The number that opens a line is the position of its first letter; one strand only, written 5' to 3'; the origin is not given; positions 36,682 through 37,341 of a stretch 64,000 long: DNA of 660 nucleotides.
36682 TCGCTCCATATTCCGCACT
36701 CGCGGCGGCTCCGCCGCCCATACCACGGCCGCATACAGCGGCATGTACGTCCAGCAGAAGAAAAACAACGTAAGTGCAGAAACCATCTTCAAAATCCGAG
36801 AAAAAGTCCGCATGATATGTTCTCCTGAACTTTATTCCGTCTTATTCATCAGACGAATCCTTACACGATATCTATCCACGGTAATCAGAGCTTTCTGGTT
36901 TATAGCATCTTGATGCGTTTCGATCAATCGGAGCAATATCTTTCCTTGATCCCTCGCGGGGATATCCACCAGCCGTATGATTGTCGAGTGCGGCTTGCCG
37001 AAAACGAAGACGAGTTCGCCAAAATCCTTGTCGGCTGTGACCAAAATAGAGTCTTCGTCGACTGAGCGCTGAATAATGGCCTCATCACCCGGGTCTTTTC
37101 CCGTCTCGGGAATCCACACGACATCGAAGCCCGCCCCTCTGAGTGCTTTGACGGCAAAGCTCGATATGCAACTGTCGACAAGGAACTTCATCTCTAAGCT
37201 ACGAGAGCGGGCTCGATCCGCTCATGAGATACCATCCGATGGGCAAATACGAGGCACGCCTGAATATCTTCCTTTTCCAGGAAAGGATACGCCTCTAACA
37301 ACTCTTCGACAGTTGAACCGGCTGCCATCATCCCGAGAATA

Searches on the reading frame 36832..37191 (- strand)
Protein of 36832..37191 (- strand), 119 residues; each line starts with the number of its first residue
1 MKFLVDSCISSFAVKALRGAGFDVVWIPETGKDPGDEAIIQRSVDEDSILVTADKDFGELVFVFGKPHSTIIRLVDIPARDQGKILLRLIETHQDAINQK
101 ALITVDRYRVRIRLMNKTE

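Call 4: search_protein_families(library=pfam, proteins=[window:36832-37191:-], max_evalue=0.01)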
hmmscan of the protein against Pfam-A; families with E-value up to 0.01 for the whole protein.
window:36832-37191:- (119 aa): 3 families
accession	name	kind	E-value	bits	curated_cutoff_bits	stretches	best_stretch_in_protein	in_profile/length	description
PF18480.7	DUF5615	-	9.5e-21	74.2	23.8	1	1-107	1-109/110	Domain of unknown function (DUF5615)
PF01927.22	Mut7-C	-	4.8e-05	23.9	23.3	1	1-57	1-52/146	Mut7-C RNAse domain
PF18478.7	PIN_10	-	0.0013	19.2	26.2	1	1-58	1-63/84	PIN like domain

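Call 61: search_protein_families(library=padloc, proteins=[window:36832-37191:-], max_evalue=0.01)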
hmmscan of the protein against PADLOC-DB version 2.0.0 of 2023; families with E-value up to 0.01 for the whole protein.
window:36832-37191:- (119 aa): 0 families
